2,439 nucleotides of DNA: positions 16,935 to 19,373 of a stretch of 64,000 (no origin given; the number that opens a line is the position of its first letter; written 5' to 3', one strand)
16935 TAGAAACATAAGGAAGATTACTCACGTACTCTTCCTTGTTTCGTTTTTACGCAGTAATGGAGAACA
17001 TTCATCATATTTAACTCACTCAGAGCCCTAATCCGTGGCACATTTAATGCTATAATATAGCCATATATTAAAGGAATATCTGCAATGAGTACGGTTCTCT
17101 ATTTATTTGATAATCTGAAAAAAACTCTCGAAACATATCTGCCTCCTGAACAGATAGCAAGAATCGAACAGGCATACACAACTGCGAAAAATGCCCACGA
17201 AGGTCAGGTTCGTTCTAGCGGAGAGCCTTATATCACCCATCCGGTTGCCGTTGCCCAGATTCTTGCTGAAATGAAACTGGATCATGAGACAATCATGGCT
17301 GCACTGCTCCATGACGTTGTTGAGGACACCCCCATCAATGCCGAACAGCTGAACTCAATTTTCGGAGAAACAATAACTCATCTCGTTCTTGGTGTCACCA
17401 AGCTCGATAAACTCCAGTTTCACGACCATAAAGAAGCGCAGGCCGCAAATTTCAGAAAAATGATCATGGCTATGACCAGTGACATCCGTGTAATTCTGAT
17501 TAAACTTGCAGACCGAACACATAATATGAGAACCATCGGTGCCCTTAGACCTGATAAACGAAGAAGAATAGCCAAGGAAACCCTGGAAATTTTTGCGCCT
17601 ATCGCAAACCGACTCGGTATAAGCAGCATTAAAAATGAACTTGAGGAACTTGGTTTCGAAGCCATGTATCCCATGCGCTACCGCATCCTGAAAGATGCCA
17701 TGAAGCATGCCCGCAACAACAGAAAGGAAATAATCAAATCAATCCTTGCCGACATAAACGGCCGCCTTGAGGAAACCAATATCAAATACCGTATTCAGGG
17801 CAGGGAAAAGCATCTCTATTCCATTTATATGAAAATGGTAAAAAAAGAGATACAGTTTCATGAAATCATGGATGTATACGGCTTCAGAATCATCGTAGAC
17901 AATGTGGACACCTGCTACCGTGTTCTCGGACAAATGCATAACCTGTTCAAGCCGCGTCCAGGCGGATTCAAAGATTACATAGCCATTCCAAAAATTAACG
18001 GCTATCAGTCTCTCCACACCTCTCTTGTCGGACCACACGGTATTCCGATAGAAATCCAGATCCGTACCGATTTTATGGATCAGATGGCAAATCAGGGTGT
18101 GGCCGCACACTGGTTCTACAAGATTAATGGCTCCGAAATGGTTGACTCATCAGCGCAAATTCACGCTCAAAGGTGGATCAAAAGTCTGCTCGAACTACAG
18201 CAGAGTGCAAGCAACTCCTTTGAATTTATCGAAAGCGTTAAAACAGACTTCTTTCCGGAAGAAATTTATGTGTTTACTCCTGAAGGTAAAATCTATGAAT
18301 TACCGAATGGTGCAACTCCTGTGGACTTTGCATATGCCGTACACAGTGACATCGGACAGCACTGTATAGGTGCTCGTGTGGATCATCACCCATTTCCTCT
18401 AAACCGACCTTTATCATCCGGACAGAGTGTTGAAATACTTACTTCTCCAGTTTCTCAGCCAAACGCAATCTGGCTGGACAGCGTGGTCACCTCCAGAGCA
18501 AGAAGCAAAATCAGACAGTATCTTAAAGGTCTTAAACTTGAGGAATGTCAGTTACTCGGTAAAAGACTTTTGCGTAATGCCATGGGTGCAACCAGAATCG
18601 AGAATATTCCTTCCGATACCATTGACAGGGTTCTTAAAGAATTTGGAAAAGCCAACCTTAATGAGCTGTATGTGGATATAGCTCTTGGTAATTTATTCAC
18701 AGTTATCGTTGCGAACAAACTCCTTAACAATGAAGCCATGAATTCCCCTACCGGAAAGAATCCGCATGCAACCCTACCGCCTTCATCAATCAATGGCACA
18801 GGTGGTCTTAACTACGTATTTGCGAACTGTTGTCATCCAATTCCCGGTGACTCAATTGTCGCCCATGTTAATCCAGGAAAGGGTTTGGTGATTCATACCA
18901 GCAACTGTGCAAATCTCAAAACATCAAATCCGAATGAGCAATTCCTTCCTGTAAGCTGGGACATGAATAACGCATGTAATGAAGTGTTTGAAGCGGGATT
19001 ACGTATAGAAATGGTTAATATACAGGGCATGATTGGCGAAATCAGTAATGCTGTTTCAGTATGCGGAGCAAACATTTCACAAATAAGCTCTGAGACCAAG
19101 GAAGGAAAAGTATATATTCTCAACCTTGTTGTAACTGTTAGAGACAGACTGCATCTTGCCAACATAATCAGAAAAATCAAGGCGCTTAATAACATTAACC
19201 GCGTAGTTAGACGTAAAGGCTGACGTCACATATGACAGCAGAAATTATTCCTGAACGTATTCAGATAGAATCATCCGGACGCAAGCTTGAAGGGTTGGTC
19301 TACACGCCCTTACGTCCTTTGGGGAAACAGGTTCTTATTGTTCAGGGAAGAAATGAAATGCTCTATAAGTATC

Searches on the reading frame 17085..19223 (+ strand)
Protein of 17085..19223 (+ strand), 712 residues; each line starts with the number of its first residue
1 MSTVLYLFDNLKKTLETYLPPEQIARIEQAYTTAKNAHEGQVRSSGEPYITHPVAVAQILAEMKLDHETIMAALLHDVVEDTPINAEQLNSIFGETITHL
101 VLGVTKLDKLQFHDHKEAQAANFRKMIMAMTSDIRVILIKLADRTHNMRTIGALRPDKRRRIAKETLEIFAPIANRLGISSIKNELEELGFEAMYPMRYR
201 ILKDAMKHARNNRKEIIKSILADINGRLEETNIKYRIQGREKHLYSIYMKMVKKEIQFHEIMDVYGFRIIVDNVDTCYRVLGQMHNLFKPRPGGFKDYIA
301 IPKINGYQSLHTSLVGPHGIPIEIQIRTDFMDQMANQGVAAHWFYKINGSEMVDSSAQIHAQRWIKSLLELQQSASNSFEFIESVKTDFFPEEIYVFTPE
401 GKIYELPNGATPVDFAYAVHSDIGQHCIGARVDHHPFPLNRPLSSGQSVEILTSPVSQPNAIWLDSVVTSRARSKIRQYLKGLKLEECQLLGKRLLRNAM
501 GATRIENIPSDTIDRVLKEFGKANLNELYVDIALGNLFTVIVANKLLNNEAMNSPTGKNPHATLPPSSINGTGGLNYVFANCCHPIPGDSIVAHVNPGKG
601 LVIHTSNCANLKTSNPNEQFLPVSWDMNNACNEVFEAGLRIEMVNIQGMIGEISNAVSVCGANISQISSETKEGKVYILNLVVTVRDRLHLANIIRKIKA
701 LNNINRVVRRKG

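Call 34: find_encoding_contigs(protein=window:17085-19223:+, flank=10000, max_places=6)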
Protein window:17085-19223:+ (712 aa): 24 contigs read that carry it; 6 places shown.
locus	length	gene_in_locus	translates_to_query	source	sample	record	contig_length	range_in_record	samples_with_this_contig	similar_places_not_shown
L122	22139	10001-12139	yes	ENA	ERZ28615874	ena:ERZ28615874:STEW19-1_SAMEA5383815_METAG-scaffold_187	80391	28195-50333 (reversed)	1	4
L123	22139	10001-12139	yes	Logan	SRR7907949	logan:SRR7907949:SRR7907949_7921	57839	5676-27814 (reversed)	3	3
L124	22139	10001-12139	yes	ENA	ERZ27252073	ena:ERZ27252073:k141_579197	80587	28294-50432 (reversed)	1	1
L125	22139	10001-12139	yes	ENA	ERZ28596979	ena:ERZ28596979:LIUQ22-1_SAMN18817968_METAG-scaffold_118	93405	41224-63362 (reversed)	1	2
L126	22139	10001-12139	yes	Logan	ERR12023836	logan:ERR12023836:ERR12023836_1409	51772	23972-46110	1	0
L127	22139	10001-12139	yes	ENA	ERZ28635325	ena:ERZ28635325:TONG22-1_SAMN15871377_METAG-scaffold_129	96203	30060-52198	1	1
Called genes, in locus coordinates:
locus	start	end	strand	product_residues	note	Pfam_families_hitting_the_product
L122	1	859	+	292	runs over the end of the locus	PF03755:YicC-like_N, PF08340:YicC-like_C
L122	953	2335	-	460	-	PF01406:tRNA-synt_1e, PF00133:tRNA-synt_1 (faint), PF09334:tRNA-synt_1g (weak), PF01921:tRNA-synt_1f (weak), PF09334:tRNA-synt_1g (weak), PF09190:DALR_2, PF23493:CysS_C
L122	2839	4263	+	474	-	PF03951:Gln-synt_N, PF00120:Gln-synt_C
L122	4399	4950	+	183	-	PF13511:DUF4124, PF17957:Big_7 (weak)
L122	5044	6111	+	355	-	PF00989:PAS (faint), PF08448:PAS_4 (weak), PF13426:PAS_9 (faint), PF00512:HisKA, PF02518:HATPase_c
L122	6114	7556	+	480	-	PF00072:Response_reg, PF00158:Sigma54_activat, PF14532:Sigma54_activ_2, PF07724:AAA_2 (weak), PF07728:AAA_5, PF25601:AAA_lid_14, PF02954:HTH_8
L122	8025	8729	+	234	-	PF03193:RsgA_GTPase (faint), PF00009:GTP_EFTU (faint), PF00350:Dynamin_N (faint), PF01926:MMR_HSR1, PF02421:FeoB_N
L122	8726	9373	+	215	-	PF00625:Guanylate_kin, PF13671:AAA_33 (weak)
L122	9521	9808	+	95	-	PF01192:RNA_pol_Rpb6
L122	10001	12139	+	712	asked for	PF13328:HD_4, PF01966:HD, PF04607:RelA_SpoT, PF02824:TGS, PF28438:RelA_RIS, PF13291:ACT_4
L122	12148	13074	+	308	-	PF12146:Hydrolase_4, PF00561:Abhydrolase_1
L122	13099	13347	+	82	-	-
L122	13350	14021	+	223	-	PF01081:Aldolase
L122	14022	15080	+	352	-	PF02492:cobW, PF07683:CobW_C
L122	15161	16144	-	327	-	PF04371:PAD_porph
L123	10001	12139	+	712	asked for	PF13328:HD_4, PF01966:HD, PF04607:RelA_SpoT, PF02824:TGS, PF28438:RelA_RIS, PF13291:ACT_4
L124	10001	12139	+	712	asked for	PF13328:HD_4, PF01966:HD, PF04607:RelA_SpoT, PF02824:TGS, PF28438:RelA_RIS, PF13291:ACT_4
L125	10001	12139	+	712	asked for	PF13328:HD_4, PF01966:HD, PF04607:RelA_SpoT, PF02824:TGS, PF28438:RelA_RIS, PF13291:ACT_4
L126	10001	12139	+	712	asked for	PF13328:HD_4, PF01966:HD, PF04607:RelA_SpoT, PF02824:TGS, PF28438:RelA_RIS, PF13291:ACT_4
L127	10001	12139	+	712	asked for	PF13328:HD_4, PF01966:HD, PF04607:RelA_SpoT, PF02824:TGS, PF28438:RelA_RIS, PF13291:ACT_4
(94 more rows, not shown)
